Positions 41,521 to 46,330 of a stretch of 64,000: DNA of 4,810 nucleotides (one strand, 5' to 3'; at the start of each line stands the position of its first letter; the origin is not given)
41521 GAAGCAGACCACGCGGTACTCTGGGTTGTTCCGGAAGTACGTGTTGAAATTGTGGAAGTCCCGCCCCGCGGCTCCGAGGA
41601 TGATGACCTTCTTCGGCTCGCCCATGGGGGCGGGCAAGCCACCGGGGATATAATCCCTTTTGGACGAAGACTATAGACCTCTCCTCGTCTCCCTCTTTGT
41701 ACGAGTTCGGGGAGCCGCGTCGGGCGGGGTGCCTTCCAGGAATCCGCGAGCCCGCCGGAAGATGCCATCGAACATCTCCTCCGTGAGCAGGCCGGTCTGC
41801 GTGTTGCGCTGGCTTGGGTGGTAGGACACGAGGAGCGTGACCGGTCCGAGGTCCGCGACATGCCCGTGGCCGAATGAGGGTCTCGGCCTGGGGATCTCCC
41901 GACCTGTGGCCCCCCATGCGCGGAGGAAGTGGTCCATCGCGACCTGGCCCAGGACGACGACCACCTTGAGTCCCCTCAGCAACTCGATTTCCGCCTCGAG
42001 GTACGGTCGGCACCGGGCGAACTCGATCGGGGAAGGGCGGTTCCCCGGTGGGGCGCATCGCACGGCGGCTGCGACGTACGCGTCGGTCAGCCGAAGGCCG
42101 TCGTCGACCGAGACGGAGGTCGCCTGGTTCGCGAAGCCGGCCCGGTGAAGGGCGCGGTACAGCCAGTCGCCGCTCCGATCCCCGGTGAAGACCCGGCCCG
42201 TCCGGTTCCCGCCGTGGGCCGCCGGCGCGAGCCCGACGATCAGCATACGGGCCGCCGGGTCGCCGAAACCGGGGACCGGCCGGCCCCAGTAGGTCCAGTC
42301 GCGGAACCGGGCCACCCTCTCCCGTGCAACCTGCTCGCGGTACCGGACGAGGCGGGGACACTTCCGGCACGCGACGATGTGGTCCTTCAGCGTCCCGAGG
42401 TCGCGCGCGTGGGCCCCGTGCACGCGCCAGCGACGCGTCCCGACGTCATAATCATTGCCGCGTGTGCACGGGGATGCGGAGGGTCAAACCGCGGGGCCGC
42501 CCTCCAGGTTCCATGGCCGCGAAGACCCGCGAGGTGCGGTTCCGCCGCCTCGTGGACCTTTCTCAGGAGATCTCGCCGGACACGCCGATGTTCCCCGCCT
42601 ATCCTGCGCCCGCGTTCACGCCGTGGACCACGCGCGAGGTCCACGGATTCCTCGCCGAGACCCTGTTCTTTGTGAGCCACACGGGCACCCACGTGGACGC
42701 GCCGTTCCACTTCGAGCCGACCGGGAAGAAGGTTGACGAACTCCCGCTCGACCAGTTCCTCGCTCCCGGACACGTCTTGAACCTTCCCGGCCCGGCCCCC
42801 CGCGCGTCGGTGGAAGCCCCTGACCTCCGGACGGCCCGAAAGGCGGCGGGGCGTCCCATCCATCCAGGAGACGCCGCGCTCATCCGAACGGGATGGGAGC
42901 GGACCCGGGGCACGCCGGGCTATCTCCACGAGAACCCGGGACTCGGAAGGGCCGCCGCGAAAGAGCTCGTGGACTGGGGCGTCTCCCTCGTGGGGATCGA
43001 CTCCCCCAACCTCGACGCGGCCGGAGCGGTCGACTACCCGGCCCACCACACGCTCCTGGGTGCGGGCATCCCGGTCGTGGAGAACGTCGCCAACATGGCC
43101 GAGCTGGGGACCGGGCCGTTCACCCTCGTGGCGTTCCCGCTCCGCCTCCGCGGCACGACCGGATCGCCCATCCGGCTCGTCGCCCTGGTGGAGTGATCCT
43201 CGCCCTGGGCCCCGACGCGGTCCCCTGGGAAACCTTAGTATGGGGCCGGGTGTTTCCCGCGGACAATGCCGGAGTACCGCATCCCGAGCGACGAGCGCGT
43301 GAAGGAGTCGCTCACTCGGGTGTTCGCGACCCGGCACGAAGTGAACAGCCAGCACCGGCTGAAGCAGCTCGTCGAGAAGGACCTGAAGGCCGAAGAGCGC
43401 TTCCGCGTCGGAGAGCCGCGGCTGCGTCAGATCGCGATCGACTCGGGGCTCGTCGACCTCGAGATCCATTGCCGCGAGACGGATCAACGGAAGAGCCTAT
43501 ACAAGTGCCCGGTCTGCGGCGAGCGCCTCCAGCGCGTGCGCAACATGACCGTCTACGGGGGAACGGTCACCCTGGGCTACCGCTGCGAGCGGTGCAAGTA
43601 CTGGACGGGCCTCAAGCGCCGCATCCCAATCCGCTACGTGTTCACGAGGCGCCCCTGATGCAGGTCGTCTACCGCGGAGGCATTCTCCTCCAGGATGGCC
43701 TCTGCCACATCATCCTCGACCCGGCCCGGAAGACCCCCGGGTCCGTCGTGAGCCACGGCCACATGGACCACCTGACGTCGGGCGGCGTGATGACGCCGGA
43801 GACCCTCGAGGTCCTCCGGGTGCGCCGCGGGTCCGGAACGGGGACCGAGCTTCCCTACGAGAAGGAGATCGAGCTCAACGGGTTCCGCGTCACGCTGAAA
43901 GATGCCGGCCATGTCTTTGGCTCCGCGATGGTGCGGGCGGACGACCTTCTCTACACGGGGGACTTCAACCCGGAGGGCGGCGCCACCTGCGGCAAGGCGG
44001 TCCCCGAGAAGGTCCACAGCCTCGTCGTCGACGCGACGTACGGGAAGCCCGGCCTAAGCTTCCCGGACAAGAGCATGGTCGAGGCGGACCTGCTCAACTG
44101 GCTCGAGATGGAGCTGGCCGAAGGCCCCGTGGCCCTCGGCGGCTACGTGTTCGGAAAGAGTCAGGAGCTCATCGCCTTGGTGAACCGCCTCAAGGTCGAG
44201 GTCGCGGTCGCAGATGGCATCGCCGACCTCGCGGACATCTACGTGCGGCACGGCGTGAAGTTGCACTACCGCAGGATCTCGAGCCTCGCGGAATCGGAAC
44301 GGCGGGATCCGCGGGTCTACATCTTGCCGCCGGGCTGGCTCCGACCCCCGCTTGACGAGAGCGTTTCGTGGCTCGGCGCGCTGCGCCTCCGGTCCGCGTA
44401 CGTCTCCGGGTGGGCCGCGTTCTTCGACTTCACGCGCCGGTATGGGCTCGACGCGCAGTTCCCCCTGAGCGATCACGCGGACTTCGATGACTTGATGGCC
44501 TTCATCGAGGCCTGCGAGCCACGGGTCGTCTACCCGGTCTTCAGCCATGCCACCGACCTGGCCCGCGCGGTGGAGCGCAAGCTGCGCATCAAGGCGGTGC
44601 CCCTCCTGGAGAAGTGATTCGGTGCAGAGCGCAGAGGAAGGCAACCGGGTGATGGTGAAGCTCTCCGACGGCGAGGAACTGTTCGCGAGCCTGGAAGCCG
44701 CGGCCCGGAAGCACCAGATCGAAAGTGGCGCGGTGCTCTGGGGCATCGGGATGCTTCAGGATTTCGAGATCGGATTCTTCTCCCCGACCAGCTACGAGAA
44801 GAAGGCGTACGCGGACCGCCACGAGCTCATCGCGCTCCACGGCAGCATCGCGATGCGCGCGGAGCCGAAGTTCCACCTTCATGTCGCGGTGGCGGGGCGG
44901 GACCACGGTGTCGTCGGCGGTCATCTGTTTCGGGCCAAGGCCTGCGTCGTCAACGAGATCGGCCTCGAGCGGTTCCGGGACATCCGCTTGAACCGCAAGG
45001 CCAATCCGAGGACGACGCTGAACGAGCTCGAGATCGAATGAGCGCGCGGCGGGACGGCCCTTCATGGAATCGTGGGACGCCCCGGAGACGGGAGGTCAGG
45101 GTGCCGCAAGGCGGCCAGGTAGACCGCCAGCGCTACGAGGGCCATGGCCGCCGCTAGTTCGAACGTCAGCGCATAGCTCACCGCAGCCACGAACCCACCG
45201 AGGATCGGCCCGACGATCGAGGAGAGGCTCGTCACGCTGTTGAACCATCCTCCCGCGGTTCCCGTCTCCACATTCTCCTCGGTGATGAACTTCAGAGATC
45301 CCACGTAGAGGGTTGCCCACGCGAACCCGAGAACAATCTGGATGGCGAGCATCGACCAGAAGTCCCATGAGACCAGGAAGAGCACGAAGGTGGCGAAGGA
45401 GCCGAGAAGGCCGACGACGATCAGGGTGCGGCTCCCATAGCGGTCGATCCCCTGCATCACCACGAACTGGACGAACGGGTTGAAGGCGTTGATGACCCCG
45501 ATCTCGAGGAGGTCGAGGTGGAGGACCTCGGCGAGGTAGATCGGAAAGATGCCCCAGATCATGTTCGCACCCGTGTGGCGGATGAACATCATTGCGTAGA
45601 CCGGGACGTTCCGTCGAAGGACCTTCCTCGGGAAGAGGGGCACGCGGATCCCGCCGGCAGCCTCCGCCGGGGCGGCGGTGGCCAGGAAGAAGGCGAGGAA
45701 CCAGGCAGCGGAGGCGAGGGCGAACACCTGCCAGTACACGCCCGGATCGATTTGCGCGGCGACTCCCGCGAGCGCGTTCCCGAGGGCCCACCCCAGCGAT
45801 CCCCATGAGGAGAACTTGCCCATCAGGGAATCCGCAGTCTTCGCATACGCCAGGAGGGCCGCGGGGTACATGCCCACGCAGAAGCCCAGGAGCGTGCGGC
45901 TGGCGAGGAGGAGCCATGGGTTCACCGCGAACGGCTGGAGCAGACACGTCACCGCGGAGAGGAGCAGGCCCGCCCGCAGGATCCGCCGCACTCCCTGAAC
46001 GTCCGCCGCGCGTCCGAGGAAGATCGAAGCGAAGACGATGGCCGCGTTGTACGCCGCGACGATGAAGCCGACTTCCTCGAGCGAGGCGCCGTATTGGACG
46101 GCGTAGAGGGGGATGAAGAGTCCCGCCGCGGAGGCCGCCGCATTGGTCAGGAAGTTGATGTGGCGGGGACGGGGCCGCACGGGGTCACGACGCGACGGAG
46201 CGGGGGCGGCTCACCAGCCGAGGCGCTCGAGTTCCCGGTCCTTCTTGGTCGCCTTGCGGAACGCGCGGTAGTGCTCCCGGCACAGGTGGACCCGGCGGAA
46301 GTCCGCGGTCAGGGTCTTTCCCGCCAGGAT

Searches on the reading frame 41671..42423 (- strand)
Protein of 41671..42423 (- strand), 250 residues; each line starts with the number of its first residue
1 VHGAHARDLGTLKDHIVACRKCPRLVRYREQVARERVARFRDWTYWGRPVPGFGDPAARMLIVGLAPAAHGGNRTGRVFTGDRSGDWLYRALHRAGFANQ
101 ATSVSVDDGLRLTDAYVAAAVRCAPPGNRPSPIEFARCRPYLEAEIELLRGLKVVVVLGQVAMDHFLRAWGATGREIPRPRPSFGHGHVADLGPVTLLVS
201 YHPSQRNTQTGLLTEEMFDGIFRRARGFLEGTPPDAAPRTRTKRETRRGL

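Call 7: search_protein_families(library=pfam, proteins=[window:41671-42423:-])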
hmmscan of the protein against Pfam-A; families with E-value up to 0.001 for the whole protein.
window:41671-42423:- (250 aa): 1 family
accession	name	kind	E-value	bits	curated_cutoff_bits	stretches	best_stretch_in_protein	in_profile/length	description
PF03167.25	UDG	-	1.1e-30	107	24.3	1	51-223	1-138/141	Uracil DNA glycosylase superfamily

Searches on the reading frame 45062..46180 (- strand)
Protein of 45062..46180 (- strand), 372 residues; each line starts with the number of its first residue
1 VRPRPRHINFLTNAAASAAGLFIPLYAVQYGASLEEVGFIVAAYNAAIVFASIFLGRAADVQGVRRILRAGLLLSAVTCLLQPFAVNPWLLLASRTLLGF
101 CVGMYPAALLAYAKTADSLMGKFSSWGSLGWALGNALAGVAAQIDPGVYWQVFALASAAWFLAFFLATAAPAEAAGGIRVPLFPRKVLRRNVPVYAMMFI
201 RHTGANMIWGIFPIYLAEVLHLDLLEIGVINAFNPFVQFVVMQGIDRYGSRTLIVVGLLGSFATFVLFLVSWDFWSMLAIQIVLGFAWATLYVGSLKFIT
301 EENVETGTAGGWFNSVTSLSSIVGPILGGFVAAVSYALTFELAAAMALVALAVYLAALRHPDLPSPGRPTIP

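Call 7: search_protein_families(library=pfam, proteins=[window:45062-46180:-])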
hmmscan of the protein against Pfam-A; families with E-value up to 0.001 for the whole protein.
window:45062-46180:- (372 aa): 3 families
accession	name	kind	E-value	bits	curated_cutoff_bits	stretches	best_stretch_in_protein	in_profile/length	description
PF07690.21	MFS_1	-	9.4e-35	120.6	33.4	2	9-237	5-250/347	Major Facilitator Superfamily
PF12832.13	MFS_1_like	-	9.4e-12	45.1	25.2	2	112-335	119-366/373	MFS_1 like family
PF00083.30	Sugar_tr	-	6e-08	32.4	22.3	1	36-164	47-184/452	Sugar (and other) transporter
